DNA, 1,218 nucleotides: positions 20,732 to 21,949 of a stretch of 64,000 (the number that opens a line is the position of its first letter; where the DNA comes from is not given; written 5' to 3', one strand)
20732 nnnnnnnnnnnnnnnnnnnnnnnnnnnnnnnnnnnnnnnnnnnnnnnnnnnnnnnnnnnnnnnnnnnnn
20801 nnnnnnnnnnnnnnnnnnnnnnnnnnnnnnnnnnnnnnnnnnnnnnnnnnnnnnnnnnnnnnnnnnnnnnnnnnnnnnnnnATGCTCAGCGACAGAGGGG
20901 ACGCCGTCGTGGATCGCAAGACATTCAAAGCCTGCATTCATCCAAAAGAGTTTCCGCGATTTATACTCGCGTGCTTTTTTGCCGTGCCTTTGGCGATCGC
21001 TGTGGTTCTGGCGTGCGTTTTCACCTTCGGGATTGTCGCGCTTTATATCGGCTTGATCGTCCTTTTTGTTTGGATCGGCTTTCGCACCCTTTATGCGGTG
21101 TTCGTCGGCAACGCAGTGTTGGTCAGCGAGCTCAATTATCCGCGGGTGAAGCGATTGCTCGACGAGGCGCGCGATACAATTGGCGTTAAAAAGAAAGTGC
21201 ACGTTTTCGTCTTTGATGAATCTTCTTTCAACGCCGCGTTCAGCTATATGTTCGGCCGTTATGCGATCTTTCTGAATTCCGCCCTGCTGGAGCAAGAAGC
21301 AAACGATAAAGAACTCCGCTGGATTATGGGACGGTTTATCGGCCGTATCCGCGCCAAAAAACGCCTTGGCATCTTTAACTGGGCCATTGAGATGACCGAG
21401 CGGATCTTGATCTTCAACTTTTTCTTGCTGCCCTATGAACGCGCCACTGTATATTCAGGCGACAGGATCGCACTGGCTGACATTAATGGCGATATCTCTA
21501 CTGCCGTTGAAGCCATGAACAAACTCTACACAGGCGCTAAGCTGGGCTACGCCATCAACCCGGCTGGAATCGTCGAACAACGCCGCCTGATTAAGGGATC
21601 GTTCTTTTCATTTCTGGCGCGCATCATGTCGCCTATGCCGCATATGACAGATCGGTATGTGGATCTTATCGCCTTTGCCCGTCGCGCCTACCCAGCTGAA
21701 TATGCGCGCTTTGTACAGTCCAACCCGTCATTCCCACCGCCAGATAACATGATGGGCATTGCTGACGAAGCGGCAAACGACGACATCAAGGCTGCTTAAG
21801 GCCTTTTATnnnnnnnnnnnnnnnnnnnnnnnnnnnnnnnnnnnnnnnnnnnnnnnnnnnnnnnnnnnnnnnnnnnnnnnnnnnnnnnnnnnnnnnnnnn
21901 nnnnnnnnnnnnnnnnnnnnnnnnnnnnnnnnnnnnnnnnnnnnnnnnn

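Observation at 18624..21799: Candidate module: TIR-FGE protein flanked by two apparently dead membrane proteases, with a CtrA box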

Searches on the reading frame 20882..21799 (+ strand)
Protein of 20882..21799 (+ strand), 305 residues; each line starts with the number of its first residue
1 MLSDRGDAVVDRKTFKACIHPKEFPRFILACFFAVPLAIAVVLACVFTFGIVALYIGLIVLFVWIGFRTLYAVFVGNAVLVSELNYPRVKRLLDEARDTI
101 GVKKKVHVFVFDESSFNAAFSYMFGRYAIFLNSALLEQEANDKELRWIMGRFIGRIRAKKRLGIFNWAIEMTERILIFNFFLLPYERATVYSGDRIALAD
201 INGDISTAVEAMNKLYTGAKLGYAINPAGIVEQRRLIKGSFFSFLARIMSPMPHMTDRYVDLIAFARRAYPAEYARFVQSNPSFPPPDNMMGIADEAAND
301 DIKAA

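Call 3: search_protein_families(library=pfam, proteins=[window:20882-21799:+], max_evalue=0.1)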
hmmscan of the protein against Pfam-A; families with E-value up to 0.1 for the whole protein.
window:20882-21799:+ (305 aa): 1 family
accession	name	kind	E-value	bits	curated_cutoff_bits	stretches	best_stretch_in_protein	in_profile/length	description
PF01435.24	Peptidase_M48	-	0.00016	22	20.3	1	86-159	4-79/186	Peptidase family M48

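Call 6: search_protein_families(library=ncbifam, proteins=[window:20882-21799:+], max_evalue=0.1)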
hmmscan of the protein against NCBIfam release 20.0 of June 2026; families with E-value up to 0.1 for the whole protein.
window:20882-21799:+ (305 aa): 0 families

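Call 7: search_protein_families(library=padloc, proteins=[window:20882-21799:+], max_evalue=0.1)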
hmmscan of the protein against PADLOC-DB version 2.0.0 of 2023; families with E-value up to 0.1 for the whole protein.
window:20882-21799:+ (305 aa): 0 families

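Call 17: find_homologous_proteins(query=window:20882-21799:+)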
Query window:20882-21799:+ (305 aa): 65 proteins with E <= 0.001 among 1644 candidates.
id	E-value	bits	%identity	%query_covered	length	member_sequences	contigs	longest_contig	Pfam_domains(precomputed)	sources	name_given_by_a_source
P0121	1.1e-192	657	100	97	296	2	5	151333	-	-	-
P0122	2.6e-131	456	71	90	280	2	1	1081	PF01435.25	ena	-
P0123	1.8e-126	440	70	91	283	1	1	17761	-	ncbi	-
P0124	1.4e-125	437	66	91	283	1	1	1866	-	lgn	-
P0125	1.0e-100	355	59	89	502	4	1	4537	PF13827.12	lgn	-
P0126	3.3e-100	354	57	89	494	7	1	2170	PF13827.12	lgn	-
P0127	1.9e-98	348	56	89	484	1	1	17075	PF13827.12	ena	-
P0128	5.3e-98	346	54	90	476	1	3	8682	PF13827.12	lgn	-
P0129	1.1e-95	339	55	90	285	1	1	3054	PF01435.25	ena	-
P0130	1.4e-95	338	55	91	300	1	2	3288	PF01435.25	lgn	-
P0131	4.1e-94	334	53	90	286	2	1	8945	PF01435.25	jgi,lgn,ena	-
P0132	7.5e-94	333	53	90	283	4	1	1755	PF01435.25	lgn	-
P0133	2.5e-93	331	55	90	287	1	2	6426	PF01435.25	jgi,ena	jgi:hypothetical protein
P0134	4.8e-93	330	52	93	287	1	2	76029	PF01435.25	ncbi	-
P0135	8.6e-93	329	53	88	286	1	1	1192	PF01435.25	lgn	-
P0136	9.5e-93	329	52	95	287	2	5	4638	PF01435.25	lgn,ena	-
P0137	3.1e-91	324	53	90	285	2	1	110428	PF01435.25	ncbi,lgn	ncbi:MAG: M48 family metallopeptidase [Pseudomonadota bacterium]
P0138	2.4e-90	321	52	90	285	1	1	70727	PF01435.25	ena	-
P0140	2.2e-89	318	49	90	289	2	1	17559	PF01435.25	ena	-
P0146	1.2e-85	306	50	91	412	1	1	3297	PF01435.25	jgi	jgi:hypothetical protein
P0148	2.8e-85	305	51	91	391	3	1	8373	PF01435.25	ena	-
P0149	4.3e-85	304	49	95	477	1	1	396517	PF01435.25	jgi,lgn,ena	-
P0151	1.0e-84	303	51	90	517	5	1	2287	PF01435.25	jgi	jgi:hypothetical protein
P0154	2.4e-84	302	59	72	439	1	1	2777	PF01435.25,PF13827.12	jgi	jgi:hypothetical protein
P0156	5.4e-84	300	49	91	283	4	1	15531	PF01435.25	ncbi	ncbi:MAG: M48 family metallopeptidase [Pseudomonadota bacterium]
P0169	1.5e-81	292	49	90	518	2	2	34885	PF01435.25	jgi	jgi:hypothetical protein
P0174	7.5e-80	287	49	90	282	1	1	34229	PF01435.25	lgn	-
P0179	8.9e-79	283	47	90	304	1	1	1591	PF01435.25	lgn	-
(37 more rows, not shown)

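Call 23: find_related_loci(query=A1, collection=genome_contigs, flank=8000)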
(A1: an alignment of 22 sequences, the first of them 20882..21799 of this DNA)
Query A1 (305 aa) in genome_contigs; peptide patterns used: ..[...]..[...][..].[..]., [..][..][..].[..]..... (x = any residue, [..] = any of these).
80 stretches matched a pattern; 56 encode a relative of the query (tblastn E <= 1e-3); 56 distinct loci.
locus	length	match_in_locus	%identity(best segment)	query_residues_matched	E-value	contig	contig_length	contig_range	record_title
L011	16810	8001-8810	57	15-284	7e-99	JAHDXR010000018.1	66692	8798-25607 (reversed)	MAG: Hyphomonadaceae bacterium isolate PRO2 NODE_1037_length_66692_cov_285.216441, whole genome shotgun sequence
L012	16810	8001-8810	56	15-284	1e-97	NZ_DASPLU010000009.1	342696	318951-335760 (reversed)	MAG: Vitreimonas sp. isolate SMAG_U12073 k141_143094, whole genome shotgun sequence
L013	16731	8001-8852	51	9-292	4e-97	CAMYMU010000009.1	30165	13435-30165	MAG: uncultured Ectothiorhodospiraceae bacterium isolate ES_Gamma_071 genome assembly, contig: scaffold_1249, whole geno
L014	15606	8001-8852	51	9-292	4e-97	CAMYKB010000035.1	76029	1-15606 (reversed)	MAG: uncultured Gammaproteobacteria bacterium isolate ES_M_Gamma_082 genome assembly, contig: scaffold_1260, whole genom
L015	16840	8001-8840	53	5-284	6e-97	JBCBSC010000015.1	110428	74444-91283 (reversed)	MAG: Pseudomonadota bacterium isolate J06638_14 k141_367240_length_110428_cov_29.9974, whole genome shotgun sequence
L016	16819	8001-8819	52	14-286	6e-93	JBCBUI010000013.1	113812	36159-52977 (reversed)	MAG: Pseudomonadota bacterium isolate J06640_12 k141_280254_length_113812_cov_275.9784, whole genome shotgun sequence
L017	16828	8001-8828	50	8-285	3e-91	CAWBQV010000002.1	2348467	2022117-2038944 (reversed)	MAG: uncultured Alphaproteobacteria bacterium isolate MFD01716.bin.1.86 genome assembly, contig: contig_12699, whole gen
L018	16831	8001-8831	49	8-284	4e-91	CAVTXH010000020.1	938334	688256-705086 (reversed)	MAG: uncultured Alphaproteobacteria bacterium isolate MFD04651.bin.1.233 genome assembly, contig: contig_9342, whole gen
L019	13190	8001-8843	47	6-284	3e-90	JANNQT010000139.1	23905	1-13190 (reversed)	MAG: Alphaproteobacteria bacterium isolate SOY_31_metabat_410 SOY_31_k141_2565273, whole genome shotgun sequence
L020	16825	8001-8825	51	10-284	3e-89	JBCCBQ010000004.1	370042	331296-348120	MAG: Pseudomonadota bacterium isolate P01_A01_bin.39 k141_977992_length_370042_cov_27.7425, whole genome shotgun sequenc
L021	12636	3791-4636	47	2-285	4e-89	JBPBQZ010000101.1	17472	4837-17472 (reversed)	MAG: Janthinobacterium lividum isolate 3300036998_metabat.27 3300036998_metabat.27_Ga0393322_0000850, whole genome shotg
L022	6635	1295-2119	48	9-285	2e-88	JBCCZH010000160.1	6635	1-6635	MAG: Pseudomonadota bacterium isolate P01_F01_bin.30 k141_1269763_length_6635_cov_77.5733, whole genome shotgun sequence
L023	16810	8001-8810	50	15-284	5e-88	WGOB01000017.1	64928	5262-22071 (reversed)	MAG: Alphaproteobacteria bacterium isolate RI_27 c_000000165010, whole genome shotgun sequence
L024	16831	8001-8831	48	6-285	8e-88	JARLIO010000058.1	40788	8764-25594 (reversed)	MAG: Azospirillaceae bacterium isolate MAG_BA399 MetaBAT2_Bin_399_Anoxic_k141_1389425, whole genome shotgun sequence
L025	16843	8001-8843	48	1-285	2e-87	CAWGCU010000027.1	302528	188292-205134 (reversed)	MAG: uncultured Alphaproteobacteria bacterium isolate MFD05841.bin.3.119 genome assembly, contig: contig_7075, whole gen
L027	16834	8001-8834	50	6-285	1e-86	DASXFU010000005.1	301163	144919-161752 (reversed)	MAG TPA_asm: Rhizomicrobium sp. isolate SMAG_U5146 k141_458350, whole genome shotgun sequence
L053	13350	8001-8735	50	42-285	1e-78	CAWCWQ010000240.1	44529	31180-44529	MAG: uncultured Acidobacteriaceae bacterium isolate MFD01689.bin.3.127 genome assembly, contig: contig_70843, whole geno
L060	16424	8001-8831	70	10-286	2e-133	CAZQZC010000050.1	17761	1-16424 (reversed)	MAG TPA_asm: uncultured Hyphomonadaceae bacterium isolate SRP128890_co1_114 genome assembly, contig: NODE_5020_length_17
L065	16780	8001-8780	30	15-266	8e-35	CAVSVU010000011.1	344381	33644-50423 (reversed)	MAG: uncultured Actinomycetes bacterium isolate MFD05841.bin.1.21 genome assembly, contig: contig_27442, whole genome sh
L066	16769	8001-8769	30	19-266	4e-27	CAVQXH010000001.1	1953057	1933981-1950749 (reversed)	MAG: uncultured Actinomycetes bacterium isolate MFD10113.bin.3.495 genome assembly, contig: contig_1638, whole genome sh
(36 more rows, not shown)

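Call 37: find_related_loci(query=A1, collection=viral_contigs, flank=8000)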
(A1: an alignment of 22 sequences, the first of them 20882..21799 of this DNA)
Query A1 (305 aa) in viral_contigs; peptide patterns used: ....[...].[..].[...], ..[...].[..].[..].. (x = any residue, [..] = any of these).
135 stretches matched a pattern, but none encodes a relative of the query by tblastn (E <= 1e-3).

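Call 39: predict_structure(alignment_id=A1)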
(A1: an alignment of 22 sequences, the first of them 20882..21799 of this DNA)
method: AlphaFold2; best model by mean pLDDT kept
length: 305 residues; sequences in the alignment: 22
mean_pLDDT: 84.2   pTM: 0.84
mean pLDDT of the five models: 84.2, 83.3, 82.7, 81.0, 77.9
residues with pLDDT >= 90: 139; 70-90: 117; 50-70: 31; < 50: 18
segments of 3 or more residues with pLDDT < 50: 1-6, 297-305
pLDDT, mean of each block of 10 residues (from residue 1): 50 94 92 88 89 90 89 86 95 96 92 68 76 85 95 94 87 72 90 96 95 78 74 88 85 88 95 95 77 50 43
secondary structure, 60 per line:
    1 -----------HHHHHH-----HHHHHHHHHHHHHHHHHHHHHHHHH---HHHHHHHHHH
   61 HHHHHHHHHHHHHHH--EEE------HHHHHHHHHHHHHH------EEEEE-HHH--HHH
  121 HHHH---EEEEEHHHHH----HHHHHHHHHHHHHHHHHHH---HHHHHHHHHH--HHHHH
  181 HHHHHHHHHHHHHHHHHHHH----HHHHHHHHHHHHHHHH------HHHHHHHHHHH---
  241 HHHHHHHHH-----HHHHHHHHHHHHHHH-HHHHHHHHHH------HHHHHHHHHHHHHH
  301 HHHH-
elements in order: H12-17 H23-47 H51-75 E78-80 H87-100 E107-111 H118-124 E128-132 H133-137 H142-160 H164-173 H176-200 H205-220 H227-237 H241-249 H255-269 H271-280 H287-304

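Call 42: fold_search(model_id=the predicted structure, library=pdb)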
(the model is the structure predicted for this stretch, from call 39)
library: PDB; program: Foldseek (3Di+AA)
matches with E <= 10: 19; with E <= 0.001: 0
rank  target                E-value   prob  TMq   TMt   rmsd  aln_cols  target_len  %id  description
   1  5mvr                  3.6e+00  0.08  0.10  0.18   9.1        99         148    9  Crystal structure of Bacillus subtilus YdiB (released 2017-09-20)
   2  8e0o_C                5.0e+00  0.06  0.18  0.27  13.1       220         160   14  Heterotrimeric variant of tcTRP9, hetBGL03-15-18 (released 2023-04-12)
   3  9v4g_D                5.7e+00  0.02  0.15  0.17  17.0       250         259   13  Prenyltransferase Ord1 wild type (released 2025-10-01)
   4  7oiw_B                5.7e+00  0.02  0.12  0.12  14.9       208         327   11  Structure of S. aureus Rel catalytic domains in complex with pppGpp (released 2022-06-01)
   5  5wf7_A                6.2e+00  0.07  0.10  0.07   5.6        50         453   18  Chaetomium thermophilum Polycomb Repressive Complex 2 bound to GSK126 (released 2018-06-27)
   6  8p73_I                6.2e+00  0.01  0.11  0.12  18.4       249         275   11  Cryo-EM structure of CAK in complex with inhibitor ICEC0829 (released 2024-03-20)
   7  9hiy_I                6.5e+00  0.01  0.11  0.12  19.2       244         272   13  Cryo-EM structure of CAK (CDK7 D97N mutant) in complex with ATPgS (released 2025-08-20)
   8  6q6g_Y                7.2e+00  0.01  0.11  0.09  16.3       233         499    9  Cryo-EM structure of the APC/C-Cdc20-Cdk2-cyclinA2-Cks2 complex, the D1 box class (released 2019-09-11)
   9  8e0n_E                7.5e+00  0.05  0.18  0.26  11.5       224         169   12  Homotrimeric variant of tcTRP9, BGL18 (released 2023-04-12)
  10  7b1s_D                7.5e+00  0.03  0.14  0.09  12.5       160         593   12  Crystal structure of the ethyl-coenzyme M reductase from Candidatus Ethanoperedens thermophilum at 0.994-A resolution (released 2021-07-14)
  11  8e0n_D                7.8e+00  0.04  0.18  0.27  13.4       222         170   14  Homotrimeric variant of tcTRP9, BGL18 (released 2023-04-12)
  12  5w4n_A                8.2e+00  0.02  0.10  0.11  15.7       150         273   13  Crystal structure of Streptococcus dysgalactiae SHP pheromone receptor Rgg2(C45S) (released 2017-10-25)
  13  8e0n_B                8.6e+00  0.03  0.17  0.25  13.4       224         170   13  Homotrimeric variant of tcTRP9, BGL18 (released 2023-04-12)
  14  5scl_G                8.6e+00  0.01  0.12  0.10  15.7       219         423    9  Structure of liver pyruvate kinase in complex with anthraquinone derivative 1 (released 2022-03-16)
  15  8f6q_A                9.0e+00  0.02  0.16  0.20  15.5       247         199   12  CryoEM structure of designed modular protein oligomer C8-71 (released 2023-11-29)
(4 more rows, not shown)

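Call 44: search_solved_structures(query=A1, max_evalue=10, show_alignments=3)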
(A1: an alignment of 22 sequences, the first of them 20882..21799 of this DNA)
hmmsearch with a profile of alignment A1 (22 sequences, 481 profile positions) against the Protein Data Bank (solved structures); distinct sequences matched with E-value up to 10: 2.
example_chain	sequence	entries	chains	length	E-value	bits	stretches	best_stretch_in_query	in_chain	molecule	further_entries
8g94_F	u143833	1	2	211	1.1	11.5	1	275-398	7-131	Early activation antigen CD69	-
8g3a_D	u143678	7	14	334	2.2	10.5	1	22-67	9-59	Sensor protein BceS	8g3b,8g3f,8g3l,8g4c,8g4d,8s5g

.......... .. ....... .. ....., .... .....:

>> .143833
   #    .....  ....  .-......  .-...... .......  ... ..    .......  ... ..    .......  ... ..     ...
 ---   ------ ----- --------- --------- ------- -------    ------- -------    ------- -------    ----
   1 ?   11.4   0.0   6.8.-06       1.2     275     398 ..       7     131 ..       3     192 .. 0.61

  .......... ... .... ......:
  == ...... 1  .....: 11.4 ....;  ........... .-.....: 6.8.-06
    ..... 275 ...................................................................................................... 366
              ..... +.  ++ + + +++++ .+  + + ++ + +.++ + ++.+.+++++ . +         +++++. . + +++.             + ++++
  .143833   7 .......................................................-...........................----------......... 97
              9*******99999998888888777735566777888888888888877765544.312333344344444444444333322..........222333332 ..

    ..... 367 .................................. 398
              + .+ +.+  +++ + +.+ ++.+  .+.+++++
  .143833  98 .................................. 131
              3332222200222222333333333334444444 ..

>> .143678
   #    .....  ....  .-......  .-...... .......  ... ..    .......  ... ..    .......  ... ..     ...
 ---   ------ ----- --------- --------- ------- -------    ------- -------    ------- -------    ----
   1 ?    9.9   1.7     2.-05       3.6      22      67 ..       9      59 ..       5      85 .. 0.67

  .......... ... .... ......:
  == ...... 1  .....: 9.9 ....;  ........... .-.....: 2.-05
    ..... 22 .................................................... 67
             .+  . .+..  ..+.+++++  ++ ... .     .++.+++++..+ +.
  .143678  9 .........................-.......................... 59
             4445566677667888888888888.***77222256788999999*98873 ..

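Call 45: search_protein_families(library=pfam, proteins=[L065:6316-7689:-, L065:7893-9500:+, L066:6670-7776:+, L066:8293-9489:+, L066:5133-6416:-, L020:8904-9758:+, L015:8882-9694:+], max_evalue=0.01)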
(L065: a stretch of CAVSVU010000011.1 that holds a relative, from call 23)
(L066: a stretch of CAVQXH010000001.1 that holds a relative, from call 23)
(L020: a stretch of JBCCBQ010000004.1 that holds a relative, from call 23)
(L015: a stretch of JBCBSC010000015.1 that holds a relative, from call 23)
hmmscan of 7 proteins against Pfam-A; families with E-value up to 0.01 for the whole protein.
L065:6316-7689:- (457 aa): 2 families
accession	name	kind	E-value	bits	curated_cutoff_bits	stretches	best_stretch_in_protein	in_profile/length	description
PF01565.28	FAD_binding_4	-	7.7e-29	100.6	26.4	1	41-175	1-138/139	FAD binding domain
PF08031.17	BBE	-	4.8e-14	52.5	20.6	1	399-443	2-45/45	Berberine and berberine like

L065:7893-9500:+ (535 aa): 0 families

L066:6670-7776:+ (368 aa): 7 families
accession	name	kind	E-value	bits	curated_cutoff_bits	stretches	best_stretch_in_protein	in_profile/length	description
PF04542.20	Sigma70_r2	-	1e-18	67.3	24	1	58-123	4-71/71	Sigma-70 region 2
PF08281.18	Sigma70_r4_2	-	4.3e-12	45.9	25.7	1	177-227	3-53/54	Sigma-70, region 4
PF12680.13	SnoaL_2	-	1.2e-09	39.1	27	1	249-347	1-101/102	SnoaL-like domain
PF04545.22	Sigma70_r4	-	7.8e-07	29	24.1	1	181-225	1-45/50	Sigma-70, region 4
PF22029.2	PhyR_sigma2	-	0.00061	20.2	27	1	71-108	16-53/55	Sigma2 domain of PhyR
PF13577.12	SnoaL_4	-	0.00087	19.7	24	1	246-301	10-65/126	SnoaL-like domain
PF22233.2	PhyR_sigma-like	-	0.0031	17.7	27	1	182-229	1-48/50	Response regulator PhyR, sigma-like domain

L066:8293-9489:+ (398 aa): 0 families

L066:5133-6416:- (427 aa): 1 family
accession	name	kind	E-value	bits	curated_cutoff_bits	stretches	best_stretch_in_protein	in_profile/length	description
PF07690.21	MFS_1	-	2.9e-32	112.4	33.4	2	26-252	4-230/347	Major Facilitator Superfamily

L020:8904-9758:+ (284 aa): 1 family
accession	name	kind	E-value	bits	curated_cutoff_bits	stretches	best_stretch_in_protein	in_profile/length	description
PF02517.21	Rce1-like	-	5.7e-08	33.4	22.4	1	152-260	5-86/93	Type II CAAX prenyl endopeptidase Rce1-like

L015:8882-9694:+ (270 aa): 1 family
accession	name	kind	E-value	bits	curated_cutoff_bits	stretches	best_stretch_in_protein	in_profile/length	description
PF02517.21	Rce1-like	-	6.1e-05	23.7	22.4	1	161-256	5-86/93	Type II CAAX prenyl endopeptidase Rce1-like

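Call 50: search_protein_families(library=pfam, alignment_id=A1, max_evalue=0.01)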
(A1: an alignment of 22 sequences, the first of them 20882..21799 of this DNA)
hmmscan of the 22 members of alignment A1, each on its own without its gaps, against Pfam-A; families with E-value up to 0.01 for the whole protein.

A. member 1, window:20882-21799:+ (305 aa): 1 family
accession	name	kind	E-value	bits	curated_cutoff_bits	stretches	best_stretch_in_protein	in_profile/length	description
PF01435.24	Peptidase_M48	-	0.00016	22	20.3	1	86-159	4-79/186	Peptidase family M48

B. families by the number of members that match (of 22 scanned): 5 families
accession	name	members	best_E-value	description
PF01435.24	Peptidase_M48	22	1.9e-07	Peptidase family M48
PF13827.11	DUF4189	2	7.2e-22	Domain of unknown function (DUF4189)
PF03544.19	TonB_C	1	1.5e-07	Gram-negative bacterial TonB protein C-terminal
PF01899.21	MNHE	1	5.4e-05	Na+/H+ ion antiporter subunit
PF16101.10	PRIMA1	1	0.0086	Proline-rich membrane anchor 1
